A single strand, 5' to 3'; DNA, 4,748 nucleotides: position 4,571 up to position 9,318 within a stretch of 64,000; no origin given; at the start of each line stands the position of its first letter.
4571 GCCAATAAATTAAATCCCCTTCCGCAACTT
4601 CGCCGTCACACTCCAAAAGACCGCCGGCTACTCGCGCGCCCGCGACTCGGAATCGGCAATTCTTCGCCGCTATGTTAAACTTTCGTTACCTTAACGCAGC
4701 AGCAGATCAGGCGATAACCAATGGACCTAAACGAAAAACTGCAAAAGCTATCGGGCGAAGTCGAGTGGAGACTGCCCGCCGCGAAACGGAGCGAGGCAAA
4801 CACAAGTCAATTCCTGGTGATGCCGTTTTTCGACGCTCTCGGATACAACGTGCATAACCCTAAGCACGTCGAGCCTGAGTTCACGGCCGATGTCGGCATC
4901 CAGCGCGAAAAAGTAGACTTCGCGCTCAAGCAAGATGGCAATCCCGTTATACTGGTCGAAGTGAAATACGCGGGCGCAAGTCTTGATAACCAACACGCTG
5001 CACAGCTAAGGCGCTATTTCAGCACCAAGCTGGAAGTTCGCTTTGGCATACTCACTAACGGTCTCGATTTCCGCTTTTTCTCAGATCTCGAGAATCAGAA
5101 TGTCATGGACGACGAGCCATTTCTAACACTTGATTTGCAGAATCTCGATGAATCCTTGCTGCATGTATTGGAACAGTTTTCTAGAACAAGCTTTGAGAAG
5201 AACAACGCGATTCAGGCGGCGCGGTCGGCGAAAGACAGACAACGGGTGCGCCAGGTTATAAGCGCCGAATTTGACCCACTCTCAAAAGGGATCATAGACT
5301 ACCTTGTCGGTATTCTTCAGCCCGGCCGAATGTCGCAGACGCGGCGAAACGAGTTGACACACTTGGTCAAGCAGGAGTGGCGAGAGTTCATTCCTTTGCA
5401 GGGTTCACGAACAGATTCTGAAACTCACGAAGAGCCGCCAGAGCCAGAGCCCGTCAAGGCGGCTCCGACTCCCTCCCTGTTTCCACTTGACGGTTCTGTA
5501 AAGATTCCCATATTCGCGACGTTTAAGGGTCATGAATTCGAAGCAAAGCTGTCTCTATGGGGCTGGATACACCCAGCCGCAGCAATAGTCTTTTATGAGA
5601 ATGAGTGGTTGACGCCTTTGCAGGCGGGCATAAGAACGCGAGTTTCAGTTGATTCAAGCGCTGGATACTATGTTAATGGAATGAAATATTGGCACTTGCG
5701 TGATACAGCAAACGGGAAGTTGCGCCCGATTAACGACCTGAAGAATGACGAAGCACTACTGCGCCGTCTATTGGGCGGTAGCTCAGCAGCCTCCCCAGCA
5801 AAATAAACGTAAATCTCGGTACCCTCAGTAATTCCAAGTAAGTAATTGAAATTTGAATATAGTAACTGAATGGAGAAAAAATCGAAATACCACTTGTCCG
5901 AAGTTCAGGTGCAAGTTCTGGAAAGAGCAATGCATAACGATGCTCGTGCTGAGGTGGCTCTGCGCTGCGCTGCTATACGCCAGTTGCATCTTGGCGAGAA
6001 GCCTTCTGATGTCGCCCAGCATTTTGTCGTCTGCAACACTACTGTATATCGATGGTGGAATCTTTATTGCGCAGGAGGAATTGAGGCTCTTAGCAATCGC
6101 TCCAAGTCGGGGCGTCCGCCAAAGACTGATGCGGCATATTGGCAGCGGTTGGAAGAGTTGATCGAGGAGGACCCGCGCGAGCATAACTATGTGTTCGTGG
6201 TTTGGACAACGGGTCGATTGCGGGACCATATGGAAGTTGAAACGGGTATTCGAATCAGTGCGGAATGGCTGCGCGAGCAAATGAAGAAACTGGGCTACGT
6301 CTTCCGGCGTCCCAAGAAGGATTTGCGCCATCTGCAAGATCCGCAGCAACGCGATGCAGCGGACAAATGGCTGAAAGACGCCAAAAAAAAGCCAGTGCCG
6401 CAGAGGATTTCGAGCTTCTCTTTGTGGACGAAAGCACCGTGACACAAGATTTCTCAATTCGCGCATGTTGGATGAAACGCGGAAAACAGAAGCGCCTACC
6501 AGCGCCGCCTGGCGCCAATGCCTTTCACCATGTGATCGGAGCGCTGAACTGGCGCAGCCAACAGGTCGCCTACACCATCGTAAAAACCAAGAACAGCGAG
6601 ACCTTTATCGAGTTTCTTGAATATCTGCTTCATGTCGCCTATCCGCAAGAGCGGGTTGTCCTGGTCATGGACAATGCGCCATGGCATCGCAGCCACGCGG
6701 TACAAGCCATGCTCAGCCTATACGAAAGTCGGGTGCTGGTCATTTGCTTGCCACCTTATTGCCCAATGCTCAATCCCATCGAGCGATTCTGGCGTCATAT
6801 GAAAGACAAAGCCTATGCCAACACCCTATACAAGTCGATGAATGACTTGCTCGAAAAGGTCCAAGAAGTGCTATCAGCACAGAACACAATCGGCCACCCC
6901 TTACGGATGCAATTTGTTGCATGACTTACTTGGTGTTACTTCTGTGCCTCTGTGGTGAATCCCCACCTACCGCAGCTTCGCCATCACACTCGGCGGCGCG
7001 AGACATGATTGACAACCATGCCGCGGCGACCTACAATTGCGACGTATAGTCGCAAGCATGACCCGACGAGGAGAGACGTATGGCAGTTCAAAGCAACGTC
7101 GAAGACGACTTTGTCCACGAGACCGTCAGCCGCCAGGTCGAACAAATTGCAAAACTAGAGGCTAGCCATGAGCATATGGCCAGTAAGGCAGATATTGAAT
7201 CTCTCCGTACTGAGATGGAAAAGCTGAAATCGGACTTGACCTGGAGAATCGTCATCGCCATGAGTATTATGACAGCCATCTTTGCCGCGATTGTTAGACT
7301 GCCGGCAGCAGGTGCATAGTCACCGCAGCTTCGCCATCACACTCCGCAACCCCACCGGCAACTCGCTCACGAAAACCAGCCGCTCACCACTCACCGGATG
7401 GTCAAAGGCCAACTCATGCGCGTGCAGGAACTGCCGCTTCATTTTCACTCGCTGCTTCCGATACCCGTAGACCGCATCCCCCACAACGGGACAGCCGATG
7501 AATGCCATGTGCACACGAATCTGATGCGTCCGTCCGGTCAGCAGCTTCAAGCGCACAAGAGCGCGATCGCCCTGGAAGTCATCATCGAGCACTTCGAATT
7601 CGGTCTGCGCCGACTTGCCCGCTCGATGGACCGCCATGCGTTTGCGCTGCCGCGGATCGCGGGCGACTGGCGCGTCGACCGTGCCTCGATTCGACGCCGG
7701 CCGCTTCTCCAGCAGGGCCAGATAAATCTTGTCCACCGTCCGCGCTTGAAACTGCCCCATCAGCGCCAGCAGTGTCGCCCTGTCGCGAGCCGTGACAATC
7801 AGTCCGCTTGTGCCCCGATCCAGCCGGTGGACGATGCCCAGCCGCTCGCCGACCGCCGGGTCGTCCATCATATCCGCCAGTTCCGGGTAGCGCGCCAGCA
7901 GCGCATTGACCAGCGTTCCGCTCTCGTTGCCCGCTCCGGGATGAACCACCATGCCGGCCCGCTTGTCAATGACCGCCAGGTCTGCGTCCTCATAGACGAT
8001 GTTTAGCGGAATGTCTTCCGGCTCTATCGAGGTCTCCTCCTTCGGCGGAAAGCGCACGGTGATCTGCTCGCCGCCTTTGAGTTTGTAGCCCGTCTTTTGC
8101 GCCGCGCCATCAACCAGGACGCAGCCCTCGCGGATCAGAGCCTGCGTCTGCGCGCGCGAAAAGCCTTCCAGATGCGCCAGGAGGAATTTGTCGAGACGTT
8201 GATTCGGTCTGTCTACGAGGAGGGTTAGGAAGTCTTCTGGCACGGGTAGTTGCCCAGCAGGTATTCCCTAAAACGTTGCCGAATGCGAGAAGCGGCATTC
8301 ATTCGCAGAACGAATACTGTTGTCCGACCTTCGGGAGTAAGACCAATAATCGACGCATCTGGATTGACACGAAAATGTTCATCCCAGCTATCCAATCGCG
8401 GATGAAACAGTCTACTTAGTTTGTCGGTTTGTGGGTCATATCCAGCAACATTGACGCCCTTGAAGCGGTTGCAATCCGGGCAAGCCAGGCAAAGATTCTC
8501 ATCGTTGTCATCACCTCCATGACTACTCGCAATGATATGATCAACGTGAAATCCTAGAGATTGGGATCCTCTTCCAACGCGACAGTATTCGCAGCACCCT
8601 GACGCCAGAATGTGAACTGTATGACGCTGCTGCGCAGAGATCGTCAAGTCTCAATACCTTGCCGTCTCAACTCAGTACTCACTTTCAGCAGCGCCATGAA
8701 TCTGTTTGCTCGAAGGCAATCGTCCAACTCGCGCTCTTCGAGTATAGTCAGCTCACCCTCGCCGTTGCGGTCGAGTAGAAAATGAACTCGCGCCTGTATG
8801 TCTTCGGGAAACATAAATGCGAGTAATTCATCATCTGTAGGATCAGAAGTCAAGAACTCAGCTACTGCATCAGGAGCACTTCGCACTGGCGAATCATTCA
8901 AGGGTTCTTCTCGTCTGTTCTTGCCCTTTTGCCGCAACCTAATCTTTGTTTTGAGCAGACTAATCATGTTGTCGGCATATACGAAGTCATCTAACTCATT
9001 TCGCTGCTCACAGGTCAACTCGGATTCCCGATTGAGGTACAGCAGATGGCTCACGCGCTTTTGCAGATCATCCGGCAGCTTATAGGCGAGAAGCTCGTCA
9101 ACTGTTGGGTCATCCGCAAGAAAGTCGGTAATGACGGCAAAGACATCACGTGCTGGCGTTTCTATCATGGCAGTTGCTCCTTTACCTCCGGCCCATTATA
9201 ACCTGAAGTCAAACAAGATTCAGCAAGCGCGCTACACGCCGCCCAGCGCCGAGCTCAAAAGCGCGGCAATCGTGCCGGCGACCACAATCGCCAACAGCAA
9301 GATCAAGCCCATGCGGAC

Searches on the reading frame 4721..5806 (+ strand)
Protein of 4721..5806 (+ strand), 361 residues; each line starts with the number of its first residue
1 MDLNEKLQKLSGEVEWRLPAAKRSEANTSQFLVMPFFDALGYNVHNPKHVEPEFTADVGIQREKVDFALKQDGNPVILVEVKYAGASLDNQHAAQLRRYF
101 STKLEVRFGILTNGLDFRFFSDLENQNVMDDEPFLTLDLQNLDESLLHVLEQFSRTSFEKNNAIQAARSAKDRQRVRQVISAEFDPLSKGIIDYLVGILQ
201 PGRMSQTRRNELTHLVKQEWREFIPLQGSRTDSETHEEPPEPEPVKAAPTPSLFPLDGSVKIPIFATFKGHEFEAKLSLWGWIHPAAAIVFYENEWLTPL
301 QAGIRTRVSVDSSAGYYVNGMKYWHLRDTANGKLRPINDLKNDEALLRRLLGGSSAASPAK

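Call 4: search_protein_families(library=pfam, proteins=[window:4721-5806:+], max_evalue=0.1)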
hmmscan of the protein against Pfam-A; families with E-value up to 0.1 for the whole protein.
window:4721-5806:+ (361 aa): 2 families
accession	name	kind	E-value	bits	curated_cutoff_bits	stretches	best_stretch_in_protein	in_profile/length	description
PF04313.20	HSDR_N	-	1.6e-13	51.4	25.1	2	55-127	119-197/198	Type I restriction enzyme R protein N terminus (HSDR_N)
PF13588.12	HSDR_N_2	-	1.5e-10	41.5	25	1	30-126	7-101/110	Type I restriction enzyme R protein N terminus (HSDR_N)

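Call 6: search_protein_families(library=padloc, proteins=[window:4721-5806:+], max_evalue=0.1)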
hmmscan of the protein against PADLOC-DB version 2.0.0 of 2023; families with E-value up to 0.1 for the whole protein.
window:4721-5806:+ (361 aa): 2 families
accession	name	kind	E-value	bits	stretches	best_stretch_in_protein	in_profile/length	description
PDLC04134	mad2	-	7.7e-07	26.3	1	48-130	25-108/492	mads_2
PDLC03610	REase_MTase_IIG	-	0.028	10.4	1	62-127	52-115/1096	Type IIG restriction enzyme-methyltransferase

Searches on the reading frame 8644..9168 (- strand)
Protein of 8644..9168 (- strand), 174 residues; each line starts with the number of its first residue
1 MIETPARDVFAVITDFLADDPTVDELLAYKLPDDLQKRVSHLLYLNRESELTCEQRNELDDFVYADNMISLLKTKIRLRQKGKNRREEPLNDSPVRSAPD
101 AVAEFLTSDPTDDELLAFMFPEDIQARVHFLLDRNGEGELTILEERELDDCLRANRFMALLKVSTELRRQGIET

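Call 4: search_protein_families(library=pfam, proteins=[window:8644-9168:-], max_evalue=0.1)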
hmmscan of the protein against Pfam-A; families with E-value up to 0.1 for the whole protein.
window:8644-9168:- (174 aa): 2 families
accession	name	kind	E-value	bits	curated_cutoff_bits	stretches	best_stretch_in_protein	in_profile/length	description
PF23720.1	DUF7161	-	0.014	15.8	27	0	103-126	14-37/72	Family of unknown function (DUF7161)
PF24704.1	DUF7667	-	0.081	13.5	27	0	135-155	15-35/76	Family of unknown function (DUF7667)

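Call 5: search_protein_families(library=ncbifam, proteins=[window:8644-9168:-], max_evalue=0.1)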
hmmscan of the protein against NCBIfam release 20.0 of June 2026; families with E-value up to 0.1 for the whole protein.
window:8644-9168:- (174 aa): 0 families

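Call 6: search_protein_families(library=padloc, proteins=[window:8644-9168:-], max_evalue=0.1)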
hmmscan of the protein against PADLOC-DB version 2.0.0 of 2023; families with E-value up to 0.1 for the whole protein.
window:8644-9168:- (174 aa): 0 families

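Call 11: find_homologous_proteins(query=window:8644-9168:-, max_evalue=0.001)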
Query window:8644-9168:- (174 aa): 27 proteins with E <= 0.001 among 113 candidates.
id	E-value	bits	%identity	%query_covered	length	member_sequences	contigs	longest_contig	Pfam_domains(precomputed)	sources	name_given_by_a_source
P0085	2.3e-98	345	92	100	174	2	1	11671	-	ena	-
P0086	3.1e-97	341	91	100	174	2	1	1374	-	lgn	-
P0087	7.4e-94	330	89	100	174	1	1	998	-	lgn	-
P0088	2.7e-93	328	89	100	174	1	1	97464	-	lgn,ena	-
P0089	3.7e-93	328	87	100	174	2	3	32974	-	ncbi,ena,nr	ncbi:MAG: hypothetical protein OXG85_15280 [Chloroflexi bacterium]|nr:hypothetical protein [Chlorofl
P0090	8.1e-91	320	86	100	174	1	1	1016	-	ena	-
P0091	6.3e-90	317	86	100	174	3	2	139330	-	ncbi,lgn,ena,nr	ncbi:MAG: hypothetical protein OXN88_01800 [Chloroflexota bacterium]|nr:hypothetical protein [Chloro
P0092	2.4e-89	316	86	100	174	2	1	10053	-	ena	-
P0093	6.6e-89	314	84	100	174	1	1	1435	-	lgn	-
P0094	3.3e-88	312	84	99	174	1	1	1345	-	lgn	-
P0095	3.7e-87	308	82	100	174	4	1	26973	-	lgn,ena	-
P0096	6.9e-86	304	82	99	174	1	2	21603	-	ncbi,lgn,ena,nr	ncbi:MAG: hypothetical protein F4X02_16595 [Chloroflexi bacterium]|nr:hypothetical protein [Chlorofl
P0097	1.5e-84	300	82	100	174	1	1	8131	-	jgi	jgi:hypothetical protein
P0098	8.3e-84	298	81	99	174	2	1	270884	PF23720.2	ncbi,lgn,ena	-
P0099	5.1e-83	295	80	99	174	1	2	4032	-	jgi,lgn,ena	-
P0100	8.1e-83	294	80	99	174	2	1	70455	PF23720.2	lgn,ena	-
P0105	2.8e-51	192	41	99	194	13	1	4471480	-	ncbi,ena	-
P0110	1.6e-11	63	53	41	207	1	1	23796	PF01844.30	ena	-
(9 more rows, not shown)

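Call 18: find_encoding_contigs(protein=P0105, flank=6000, max_places=3)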
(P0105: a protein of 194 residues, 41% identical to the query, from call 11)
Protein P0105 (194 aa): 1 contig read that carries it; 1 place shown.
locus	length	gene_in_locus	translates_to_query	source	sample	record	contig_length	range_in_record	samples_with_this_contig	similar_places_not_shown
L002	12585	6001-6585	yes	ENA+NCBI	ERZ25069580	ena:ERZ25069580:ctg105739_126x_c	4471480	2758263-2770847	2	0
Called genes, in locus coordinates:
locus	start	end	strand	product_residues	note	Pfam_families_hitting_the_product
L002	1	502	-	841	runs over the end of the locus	PF01835:MG2 (faint), PF13860:FlgD_ig (faint), PF04151:PPC (faint)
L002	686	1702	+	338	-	PF13177:DNA_pol3_delta2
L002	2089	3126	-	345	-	PF08240:ADH_N, PF00107:ADH_zinc_N, PF13602:ADH_zinc_N_2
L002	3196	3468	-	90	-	PF10041:DUF2277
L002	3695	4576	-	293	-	PF00149:Metallophos, PF12850:Metallophos_2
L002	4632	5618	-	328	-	PF01073:3Beta_HSD, PF01370:Epimerase, PF02719:Polysacc_synt_2, PF04321:RmlD_sub_bind, PF05368:NmrA, PF07993:NAD_binding_4 (faint), PF13460:NAD_binding_10, PF16363:GDP_Man_Dehyd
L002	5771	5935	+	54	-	-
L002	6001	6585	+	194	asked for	-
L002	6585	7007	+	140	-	PF01844:HNH, PF14279:HNH_5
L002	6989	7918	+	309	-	PF01479:S4 (weak), PF00849:PseudoU_synth_2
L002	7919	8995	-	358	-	PF13588:HSDR_N_2, PF04313:HSDR_N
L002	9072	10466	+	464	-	PF04055:Radical_SAM, PF13186:SPASM, PF02810:SEC-C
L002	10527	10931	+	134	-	-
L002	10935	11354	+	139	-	PF01844:HNH, PF14279:HNH_5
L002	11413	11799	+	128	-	PF01042:Ribonuc_L-PSP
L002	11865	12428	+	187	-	PF08207:EFP_N, PF01132:EFP, PF09285:Elong-fact-P_C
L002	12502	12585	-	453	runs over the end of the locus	PF09913:DUF2142, PF13231:PMT_2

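Call 82: search_protein_families(library=phrogs, proteins=[window:8644-9168:-], max_evalue=0.01)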
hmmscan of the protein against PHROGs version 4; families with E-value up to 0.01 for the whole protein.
window:8644-9168:- (174 aa): 0 families
